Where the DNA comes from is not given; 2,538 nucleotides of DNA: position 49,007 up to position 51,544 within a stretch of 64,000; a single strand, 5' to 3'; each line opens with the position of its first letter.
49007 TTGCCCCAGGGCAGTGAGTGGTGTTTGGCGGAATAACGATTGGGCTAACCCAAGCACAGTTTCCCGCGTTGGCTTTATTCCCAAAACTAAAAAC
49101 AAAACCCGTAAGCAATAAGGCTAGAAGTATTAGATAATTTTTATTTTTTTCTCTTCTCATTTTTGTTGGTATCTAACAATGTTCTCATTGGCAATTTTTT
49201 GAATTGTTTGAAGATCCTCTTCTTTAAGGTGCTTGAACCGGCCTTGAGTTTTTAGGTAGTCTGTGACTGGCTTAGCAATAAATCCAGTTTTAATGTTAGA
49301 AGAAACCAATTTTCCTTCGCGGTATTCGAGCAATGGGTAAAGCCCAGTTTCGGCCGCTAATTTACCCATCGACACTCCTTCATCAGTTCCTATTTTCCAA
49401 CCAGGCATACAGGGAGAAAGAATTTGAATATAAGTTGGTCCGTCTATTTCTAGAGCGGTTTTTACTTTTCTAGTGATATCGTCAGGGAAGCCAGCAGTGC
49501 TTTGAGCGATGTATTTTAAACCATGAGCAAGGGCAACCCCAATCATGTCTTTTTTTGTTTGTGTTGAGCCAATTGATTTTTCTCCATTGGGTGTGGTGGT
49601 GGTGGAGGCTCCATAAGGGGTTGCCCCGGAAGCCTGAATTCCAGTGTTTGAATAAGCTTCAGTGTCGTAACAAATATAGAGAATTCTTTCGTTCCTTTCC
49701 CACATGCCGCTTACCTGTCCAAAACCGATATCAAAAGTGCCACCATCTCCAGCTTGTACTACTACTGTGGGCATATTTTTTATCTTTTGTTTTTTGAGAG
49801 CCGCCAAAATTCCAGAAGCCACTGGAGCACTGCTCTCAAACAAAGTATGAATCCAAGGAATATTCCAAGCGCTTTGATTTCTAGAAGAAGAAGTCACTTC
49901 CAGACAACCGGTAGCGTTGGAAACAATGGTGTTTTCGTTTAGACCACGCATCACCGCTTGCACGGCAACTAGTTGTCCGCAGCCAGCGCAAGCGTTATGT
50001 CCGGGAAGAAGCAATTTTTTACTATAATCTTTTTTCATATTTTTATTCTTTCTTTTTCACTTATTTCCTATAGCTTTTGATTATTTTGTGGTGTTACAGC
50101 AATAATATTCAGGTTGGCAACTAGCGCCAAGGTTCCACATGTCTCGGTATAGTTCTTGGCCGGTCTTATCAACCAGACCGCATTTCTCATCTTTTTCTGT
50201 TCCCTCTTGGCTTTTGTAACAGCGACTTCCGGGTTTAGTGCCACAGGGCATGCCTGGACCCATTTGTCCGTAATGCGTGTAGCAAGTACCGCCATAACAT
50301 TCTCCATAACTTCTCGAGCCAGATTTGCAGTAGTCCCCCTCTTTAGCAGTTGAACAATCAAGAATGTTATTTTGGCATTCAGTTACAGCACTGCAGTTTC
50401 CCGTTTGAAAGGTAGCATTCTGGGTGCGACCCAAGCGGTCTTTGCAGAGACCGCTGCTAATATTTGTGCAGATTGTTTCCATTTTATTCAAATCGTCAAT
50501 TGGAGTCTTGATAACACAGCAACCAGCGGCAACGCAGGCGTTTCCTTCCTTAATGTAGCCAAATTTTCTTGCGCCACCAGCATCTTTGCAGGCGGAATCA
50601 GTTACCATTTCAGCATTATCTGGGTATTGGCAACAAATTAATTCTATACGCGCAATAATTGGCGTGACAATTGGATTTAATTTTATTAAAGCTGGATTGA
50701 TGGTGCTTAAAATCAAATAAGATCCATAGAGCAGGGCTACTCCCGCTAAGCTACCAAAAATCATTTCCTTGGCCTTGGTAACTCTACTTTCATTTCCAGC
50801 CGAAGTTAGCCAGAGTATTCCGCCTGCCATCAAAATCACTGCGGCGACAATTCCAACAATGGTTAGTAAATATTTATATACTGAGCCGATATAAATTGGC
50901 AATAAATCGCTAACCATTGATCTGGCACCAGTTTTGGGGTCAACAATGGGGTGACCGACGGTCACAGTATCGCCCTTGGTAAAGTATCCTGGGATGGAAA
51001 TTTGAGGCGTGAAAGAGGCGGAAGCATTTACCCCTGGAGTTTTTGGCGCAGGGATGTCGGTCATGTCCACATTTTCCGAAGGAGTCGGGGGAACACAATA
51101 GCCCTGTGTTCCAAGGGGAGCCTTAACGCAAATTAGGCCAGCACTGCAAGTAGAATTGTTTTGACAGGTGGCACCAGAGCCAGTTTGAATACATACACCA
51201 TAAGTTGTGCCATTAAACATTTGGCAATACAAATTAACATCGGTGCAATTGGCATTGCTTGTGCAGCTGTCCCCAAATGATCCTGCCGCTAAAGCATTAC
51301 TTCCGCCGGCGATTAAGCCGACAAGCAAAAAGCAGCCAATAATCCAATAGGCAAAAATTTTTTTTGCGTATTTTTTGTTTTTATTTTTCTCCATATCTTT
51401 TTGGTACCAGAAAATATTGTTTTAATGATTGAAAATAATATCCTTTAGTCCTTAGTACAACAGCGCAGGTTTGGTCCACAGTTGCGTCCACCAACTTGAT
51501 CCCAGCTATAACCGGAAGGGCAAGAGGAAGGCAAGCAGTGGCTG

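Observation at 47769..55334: por operon interrupted by, and translationally coupled to, genes for Cys-rich pilin-like surface proteins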

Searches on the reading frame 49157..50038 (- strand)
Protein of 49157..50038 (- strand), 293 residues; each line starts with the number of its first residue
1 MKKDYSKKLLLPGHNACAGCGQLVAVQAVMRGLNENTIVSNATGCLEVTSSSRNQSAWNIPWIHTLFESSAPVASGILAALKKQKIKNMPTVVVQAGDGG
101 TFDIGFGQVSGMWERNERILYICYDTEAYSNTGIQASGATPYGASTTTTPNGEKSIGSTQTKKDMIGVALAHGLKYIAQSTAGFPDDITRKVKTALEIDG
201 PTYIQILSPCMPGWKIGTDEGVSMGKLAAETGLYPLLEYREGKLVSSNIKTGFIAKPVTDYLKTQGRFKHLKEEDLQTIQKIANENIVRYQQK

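Call 3: search_protein_families(library=pfam, proteins=[window:49157-50038:-], max_evalue=0.01)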
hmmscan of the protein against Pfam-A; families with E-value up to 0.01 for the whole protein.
window:49157-50038:- (293 aa): 1 family
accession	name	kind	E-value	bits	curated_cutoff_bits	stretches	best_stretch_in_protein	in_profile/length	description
PF02775.26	TPP_enzyme_C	-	2e-18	67.1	21.9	1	43-206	2-151/151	Thiamine pyrophosphate enzyme, C-terminal TPP binding domain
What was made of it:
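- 49157..50038 (-): porB (beta subunit, 293 aa). It binds TPP (GDGG…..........) and has Cys residues at the four positions expected for the proximal [4Fe-4S] cluster. Pfam TPP_enzyme_C (call 3).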

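Call 16: find_related_loci(query=A2, collection=genome_contigs, flank=8000)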
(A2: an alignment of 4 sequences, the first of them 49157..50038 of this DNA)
Query A2 (293 aa) in genome_contigs; peptide patterns used: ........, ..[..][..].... (x = any residue, [..] = any of these).
322 stretches matched a pattern; 289 encode a relative of the query (tblastn E <= 1e-3); the best 80 are kept; 80 distinct loci.
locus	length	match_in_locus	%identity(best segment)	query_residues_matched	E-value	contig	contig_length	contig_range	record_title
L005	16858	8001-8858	85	6-291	4e-168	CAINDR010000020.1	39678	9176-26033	Candidatus Falkowbacteria bacterium isolate Loclat_bin-10343 genome assembly, contig: bin-10343:20/64, whole genome shot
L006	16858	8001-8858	85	6-291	4e-167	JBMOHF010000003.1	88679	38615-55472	MAG: Patescibacteria group bacterium isolate Deming_bin.338 contig337, whole genome shotgun sequence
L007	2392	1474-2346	81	1-291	2e-177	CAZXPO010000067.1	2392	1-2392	MAG TPA_asm: uncultured Gammaproteobacteria bacterium isolate SRP192927_co1_524 genome assembly, contig: NODE_151167_len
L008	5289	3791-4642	83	7-290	8e-167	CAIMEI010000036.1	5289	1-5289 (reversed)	Candidatus Falkowbacteria bacterium isolate AlinenLipids_bin-9750 genome assembly, contig: bin-9750:036/189, whole genom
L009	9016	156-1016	72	4-291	2e-144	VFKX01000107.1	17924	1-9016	MAG: Candidatus Falkowbacteria bacterium isolate Bin_61_32 c_000002597017, whole genome shotgun sequence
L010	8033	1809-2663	72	6-291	1e-143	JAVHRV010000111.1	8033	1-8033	MAG: Patescibacteria group bacterium isolate WB02no5_39_7 NODE_7230_length_8033_cov_4.369516, whole genome shotgun seque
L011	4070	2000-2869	71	1-291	3e-146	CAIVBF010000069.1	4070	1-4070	uncultured bacterium isolate MJ-2014-D6_bin-244 genome assembly, contig: bin-244:069/170, whole genome shotgun sequence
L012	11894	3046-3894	72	8-291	3e-142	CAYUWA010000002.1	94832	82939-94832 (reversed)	MAG TPA_asm: uncultured Gammaproteobacteria bacterium isolate binchicken_co113_83 genome assembly, contig: NODE_236_leng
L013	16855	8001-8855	72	6-291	3e-142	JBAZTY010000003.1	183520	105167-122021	MAG: Patescibacteria group bacterium isolate SO_2017_GW1_214 NODE_607_length_183520_cov_2.697960_OW334_2017, whole genom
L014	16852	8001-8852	71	7-291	5e-142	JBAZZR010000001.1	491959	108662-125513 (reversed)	MAG: Patescibacteria group bacterium isolate SO_2017_GW3_20 scaffold_3_c3_OW296A_2017, whole genome shotgun sequence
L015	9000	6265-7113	72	8-291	5e-142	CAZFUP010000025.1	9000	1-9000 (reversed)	MAG TPA_asm: uncultured Gammaproteobacteria bacterium isolate SRP239243_co1_442 genome assembly, contig: NODE_13964_leng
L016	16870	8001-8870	71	1-291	3e-141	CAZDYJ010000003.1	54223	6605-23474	MAG TPA_asm: uncultured Gammaproteobacteria bacterium isolate binchicken_co39_574 genome assembly, contig: NODE_1347_len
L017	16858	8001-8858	73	3-289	7e-141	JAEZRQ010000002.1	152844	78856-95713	MAG: Candidatus Parcubacteria bacterium isolate OH_PDB_195 k127_1463186, whole genome shotgun sequence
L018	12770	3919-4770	72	8-292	5e-141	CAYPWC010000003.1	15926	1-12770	MAG TPA_asm: uncultured Gammaproteobacteria bacterium isolate SRP192927_co4_865 genome assembly, contig: NODE_7821_lengt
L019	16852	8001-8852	72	7-291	1e-140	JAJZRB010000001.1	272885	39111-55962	MAG: bacterium isolate SKS1.bin72 NODE_26_length_272885_cov_4.865577, whole genome shotgun sequence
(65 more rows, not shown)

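Call 32: search_protein_representatives(protein=window:49157-50038:-)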
Query: 293 residues. Proteins with E-value up to 0.001 (for the whole library): 3220; up to 1e-10: 1509; up to 1e-30: 329. The best 150 are listed.
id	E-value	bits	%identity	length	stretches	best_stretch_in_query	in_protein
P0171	1.3e-82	293.8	53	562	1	3-288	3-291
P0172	5.8e-81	288.4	49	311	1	9-284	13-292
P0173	5.2e-77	275.5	47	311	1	6-284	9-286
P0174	3.3e-74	266.3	47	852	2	119-287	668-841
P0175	9.9e-72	258.2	46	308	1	6-290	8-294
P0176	4.6e-70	252.7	45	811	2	101-290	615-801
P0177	2.3e-69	250.4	46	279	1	7-250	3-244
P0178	1.8e-67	244.1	43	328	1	8-286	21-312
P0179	7.6e-67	242.1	47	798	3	130-282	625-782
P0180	4.3e-65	236.4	44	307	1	5-289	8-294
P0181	1.5e-64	234.6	52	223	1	74-288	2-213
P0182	1.9e-64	234.2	43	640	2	98-289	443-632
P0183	3.4e-63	230.1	43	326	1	8-286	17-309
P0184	2.4e-62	227.3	44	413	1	8-276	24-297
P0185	2.8e-62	227.2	44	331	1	10-273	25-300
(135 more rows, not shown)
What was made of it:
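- The nearest PorB relatives outside the clade are at most 53% identical (call 32).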

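Call 36: find_homologous_proteins(query=P0172, max_evalue=1e-20)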
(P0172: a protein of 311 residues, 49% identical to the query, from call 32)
Query P0172 (311 aa): 8000 proteins with E <= 1e-20 among 8000 candidates; the best 120 are listed.
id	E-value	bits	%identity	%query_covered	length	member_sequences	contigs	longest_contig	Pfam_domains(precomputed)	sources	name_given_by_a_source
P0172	1.1e-207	706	100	100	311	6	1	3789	PF02775.27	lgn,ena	-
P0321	6.6e-127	441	64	95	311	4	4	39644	PF02775.27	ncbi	ncbi:MAG: pyruvate synthase subunit PorB [Nitrososphaerales archaeon]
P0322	8.8e-126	437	63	95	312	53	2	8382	PF02775.27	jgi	-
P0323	6.5e-125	434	62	95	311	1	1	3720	PF02775.27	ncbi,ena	-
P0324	4.3e-124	432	66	92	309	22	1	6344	PF02775.27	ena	-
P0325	1.1e-122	427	62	95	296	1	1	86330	PF02775.27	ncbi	ncbi:MAG: pyruvate synthase subunit PorB [Methanocellales archaeon]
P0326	2.1e-122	426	62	95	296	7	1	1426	PF02775.27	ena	-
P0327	2.2e-122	426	63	95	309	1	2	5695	PF02775.27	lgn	-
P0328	5.7e-122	425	62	95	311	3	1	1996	PF02775.27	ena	-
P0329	5.8e-122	425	62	95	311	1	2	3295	PF02775.27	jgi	-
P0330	3.4e-121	422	62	95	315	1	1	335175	PF02775.27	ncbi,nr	ncbi:MAG: pyruvate synthase subunit beta [Actinobacteria bacterium]|nr:pyruvate synthase subunit bet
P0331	3.9e-121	422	63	96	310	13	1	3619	PF02775.27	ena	-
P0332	4.8e-121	422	64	97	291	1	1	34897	PF02775.27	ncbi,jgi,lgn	-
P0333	1.6e-120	420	64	93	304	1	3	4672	PF02775.27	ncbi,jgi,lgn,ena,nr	ncbi:pyruvate synthase subunit beta [Candidatus Bathyarchaeota archaeon]|nr:MAG: pyruvate synthase s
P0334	2.0e-120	420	62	96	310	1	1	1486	PF02775.27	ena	-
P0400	2.0e-116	407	60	95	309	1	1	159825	PF02775.27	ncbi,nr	ncbi:MAG: pyruvate synthase subunit PorB [Desulfonauticus sp.]|nr:pyruvate synthase subunit PorB [De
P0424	5.3e-116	405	62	92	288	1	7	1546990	PF02775.27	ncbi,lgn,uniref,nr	ncbi:pyruvate synthase subunit PorB [Methanothermobacter tenebrarum]|uniref:Pyruvate synthase subuni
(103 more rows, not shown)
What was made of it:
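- One of the closest, P0172 (49%), belongs to a family that is mostly archaeal PorB from methanogens, Bathyarchaeota and Thermoplasmata (call 36).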

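Call 37: find_encoding_contigs(protein=P0424, flank=5000, max_places=1)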
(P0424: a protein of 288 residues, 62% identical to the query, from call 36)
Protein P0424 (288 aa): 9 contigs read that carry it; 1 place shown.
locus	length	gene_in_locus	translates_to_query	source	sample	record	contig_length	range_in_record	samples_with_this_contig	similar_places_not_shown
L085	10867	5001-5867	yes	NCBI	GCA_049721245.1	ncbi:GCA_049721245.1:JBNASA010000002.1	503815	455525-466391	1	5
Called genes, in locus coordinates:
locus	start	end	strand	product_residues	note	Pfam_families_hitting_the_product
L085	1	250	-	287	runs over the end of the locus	PF01937:ARMT1-like_dom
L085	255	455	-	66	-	PF02597:ThiS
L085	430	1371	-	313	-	PF22082:TtuA_LIM_N, PF03054:tRNA_Me_trans, PF01171:ATP_bind_3, PF06508:QueC (weak)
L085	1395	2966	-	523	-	PF00809:Pterin_bind, PF14251:PterinBD-DUF4346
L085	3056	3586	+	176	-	PF01558:POR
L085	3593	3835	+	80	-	PF13187:Fer4_9 (faint), PF12797:Fer4_2 (faint), PF13237:Fer4_10 (faint), PF14697:Fer4_21, PF12800:Fer4_4 (faint), PF12838:Fer4_7 (weak), PF00037:Fer4, PF12837:Fer4_6 (weak), +1 more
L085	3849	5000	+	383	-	PF01855:POR_N, PF02780:Transketolase_C (weak), PF17147:PFOR_II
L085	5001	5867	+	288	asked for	PF02775:TPP_enzyme_C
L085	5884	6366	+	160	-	PF13187:Fer4_9 (faint), PF13237:Fer4_10 (faint), PF14697:Fer4_21 (faint), PF12800:Fer4_4 (faint), PF25160:LdpA_Fe-S-bd, PF00037:Fer4, PF12797:Fer4_2 (weak), PF12837:Fer4_6 (weak), +1 more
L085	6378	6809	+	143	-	PF13247:Fer4_11, PF12838:Fer4_7 (weak), PF13187:Fer4_9 (weak), PF14697:Fer4_21 (weak), PF25160:LdpA_Fe-S-bd (weak), PF00037:Fer4, PF12797:Fer4_2 (weak), PF13237:Fer4_10 (weak), +5 more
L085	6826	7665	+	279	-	PF05681:Fumerase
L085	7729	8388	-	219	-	PF01895:PhoU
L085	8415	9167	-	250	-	PF00005:ABC_tran, PF13304:AAA_21 (faint), PF02463:SMC_N (weak)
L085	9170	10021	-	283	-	PF00528:BPD_transp_1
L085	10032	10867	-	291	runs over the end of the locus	PF00528:BPD_transp_1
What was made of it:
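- In methanogens, por operons do carry accessory genes (porE and porF, seen in L085, call 37).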

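Call 38: find_encoding_contigs(protein=P0400, flank=5000, max_places=1)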
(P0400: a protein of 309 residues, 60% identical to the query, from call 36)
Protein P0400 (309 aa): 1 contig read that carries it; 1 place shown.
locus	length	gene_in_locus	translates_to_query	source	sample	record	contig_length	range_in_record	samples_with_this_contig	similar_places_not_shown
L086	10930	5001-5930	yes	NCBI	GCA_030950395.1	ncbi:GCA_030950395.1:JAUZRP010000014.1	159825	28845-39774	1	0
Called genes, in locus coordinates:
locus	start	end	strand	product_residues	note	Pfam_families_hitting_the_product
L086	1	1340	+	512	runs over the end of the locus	PF00496:SBP_bac_5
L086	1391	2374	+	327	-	PF01171:ATP_bind_3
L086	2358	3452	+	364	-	-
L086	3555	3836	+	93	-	PF13187:Fer4_9 (faint), PF25160:LdpA_Fe-S-bd (faint), PF12797:Fer4_2 (weak), PF00037:Fer4 (weak), PF12837:Fer4_6 (faint), PF14697:Fer4_21, PF12838:Fer4_7 (weak), PF00037:Fer4 (weak), +2 more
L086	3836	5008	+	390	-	PF01855:POR_N, PF17147:PFOR_II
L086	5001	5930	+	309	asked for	PF02775:TPP_enzyme_C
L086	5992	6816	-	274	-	PF01972:SDH_protease, PF01343:Peptidase_S49 (faint), PF00574:CLP_protease (faint), PF25145:NfeD1b_N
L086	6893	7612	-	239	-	PF01694:Rhomboid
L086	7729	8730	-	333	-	PF02618:YceG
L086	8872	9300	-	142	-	PF03652:RuvX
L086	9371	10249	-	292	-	-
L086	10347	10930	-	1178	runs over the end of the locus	PF01565:FAD_binding_4, PF02913:FAD-oxidase_C, PF13534:Fer4_17 (faint), PF12838:Fer4_7 (weak), PF13183:Fer4_8, PF13187:Fer4_9 (weak), PF13237:Fer4_10 (faint), PF02754:CCG (weak), +1 more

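Call 57: search_protein_families(library=ncbifam, proteins=[window:49157-50038:-], max_evalue=0.001)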
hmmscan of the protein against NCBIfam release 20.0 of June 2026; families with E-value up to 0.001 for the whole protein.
window:49157-50038:- (293 aa): 10 families
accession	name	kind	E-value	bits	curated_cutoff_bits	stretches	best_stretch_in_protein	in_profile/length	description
NF008819.1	PRK11865.1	equivalog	1.2e-102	343.2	405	1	6-288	10-294/300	pyruvate synthase subunit PorB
NF008818.0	PRK11864.1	subfamily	1.3e-86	290.5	405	1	7-285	11-287/300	3-methyl-2-oxobutanoate dehydrogenase subunit beta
NF045792.1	OxalOxredbeta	equivalog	8.8e-76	254.9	590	1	6-287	13-300/311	oxalate oxidoreductase subunit beta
NF045766.1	PhenlGlyoxDHPadI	equivalog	1.2e-57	195.6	700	1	7-287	149-430/443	NADH-dependent phenylglyoxylate dehydrogenase subunit beta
TIGR02176.1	pyruv_ox_red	equivalog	1e-25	89.9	911.35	2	94-287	958-1152/1167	pyruvate:ferredoxin (flavodoxin) oxidoreductase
NF008820.0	PRK11866.1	equivalog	2.2e-21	76.5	402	1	16-211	17-202/287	2-oxoacid ferredoxin oxidoreductase subunit beta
TIGR02177.1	PorB_KorB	subfamily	1.3e-20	74.1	261.9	1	16-218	3-195/286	2-oxoacid:acceptor oxidoreductase, beta subunit, pyruvate/2-ketoisovalerate family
NF041171.1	Oxoac_fdxbeta_Archa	equivalog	1.1e-17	64.3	423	1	16-216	5-195/296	2-oxoacid:ferredoxin oxidoreductase subunit beta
NF007207.0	PRK09628.1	equivalog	2e-12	47.3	364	1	16-211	18-203/277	2-oxoglutarate ferredoxin oxidoreductase subunit beta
NF008821.0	PRK11869.1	equivalog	6.5e-10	38.3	438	1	16-218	16-208/286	2-oxoacid ferredoxin oxidoreductase subunit beta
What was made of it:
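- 49157..50038 (-): The best NCBIfam match is PorB PRK11865 at 343 bits, below its cut-off of 405 (call 57).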

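Call 58: search_solved_structures(query=window:49157-50038:-, max_evalue=1e-10)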
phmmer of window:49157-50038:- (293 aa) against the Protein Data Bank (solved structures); distinct sequences matched with E-value up to 1e-10: 6.
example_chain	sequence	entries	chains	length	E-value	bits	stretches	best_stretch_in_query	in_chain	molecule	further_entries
9bt4_C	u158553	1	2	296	3.6e-77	262.8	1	2-290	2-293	Pyruvate:Ferredoxin Oxidoreductase, subunit beta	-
5c4i_C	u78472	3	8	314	4e-67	229.9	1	2-282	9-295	Oxalate oxidoreductase subunit beta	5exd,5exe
6cin_A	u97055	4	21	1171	3.8e-20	75.7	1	87-254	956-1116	PYRUVATE-FERREDOXIN OXIDOREDUCTASE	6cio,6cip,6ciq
1b0p_A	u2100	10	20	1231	2.3e-19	73.2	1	87-271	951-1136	PROTEIN (PYRUVATE-FERREDOXIN OXIDOREDUCTASE) | Pyruvate-Ferredoxin Oxidoreductase | PYRUVATE FERREDOXIN OXIDOREDUCTASE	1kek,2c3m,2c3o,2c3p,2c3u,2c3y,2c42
7plm_A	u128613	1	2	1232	2.3e-19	73.2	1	87-271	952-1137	Pyruvate:ferredoxin oxidoreductase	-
6n2n_B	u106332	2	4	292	2.8e-14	56.5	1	15-218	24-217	Pyruvate ferredoxin/flavodoxin oxidoreductase, beta subunit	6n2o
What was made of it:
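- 49157..50038 (-): The best solved relative is 9bt4_C, a PFOR beta subunit, with E = 3.6e-77 (call 58).
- On Four-subunit 2-oxoacid:ferredoxin oxidoreductase (POR/PFOR, porGDAB type): The solved PFOR beta subunit 9bt4_C matches with E = 3.6e-77 (call 58).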

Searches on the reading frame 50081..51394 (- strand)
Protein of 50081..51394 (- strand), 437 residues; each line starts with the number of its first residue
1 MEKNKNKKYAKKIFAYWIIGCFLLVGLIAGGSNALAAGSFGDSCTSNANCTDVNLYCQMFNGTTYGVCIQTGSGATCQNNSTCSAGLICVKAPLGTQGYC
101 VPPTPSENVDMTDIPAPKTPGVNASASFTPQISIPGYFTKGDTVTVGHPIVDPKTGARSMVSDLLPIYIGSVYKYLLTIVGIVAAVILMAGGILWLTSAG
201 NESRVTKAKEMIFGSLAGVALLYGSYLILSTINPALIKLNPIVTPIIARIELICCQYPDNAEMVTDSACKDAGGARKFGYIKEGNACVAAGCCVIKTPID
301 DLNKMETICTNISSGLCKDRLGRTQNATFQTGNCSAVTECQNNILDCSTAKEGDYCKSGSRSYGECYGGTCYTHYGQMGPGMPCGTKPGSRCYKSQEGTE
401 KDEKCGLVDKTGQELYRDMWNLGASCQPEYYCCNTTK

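Call 3: search_protein_families(library=pfam, proteins=[window:50081-51394:-], max_evalue=0.01)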
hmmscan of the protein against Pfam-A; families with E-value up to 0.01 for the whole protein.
window:50081-51394:- (437 aa): 1 family
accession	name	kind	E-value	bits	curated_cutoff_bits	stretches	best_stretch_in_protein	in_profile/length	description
PF18895.5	T4SS_pilin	-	0.00028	21.3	26.6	1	169-223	9-62/71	Type IV secretion system pilin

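Call 57: search_protein_families(library=ncbifam, proteins=[window:50081-51394:-], max_evalue=0.001)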
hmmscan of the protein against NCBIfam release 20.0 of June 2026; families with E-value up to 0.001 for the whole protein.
window:50081-51394:- (437 aa): 0 families
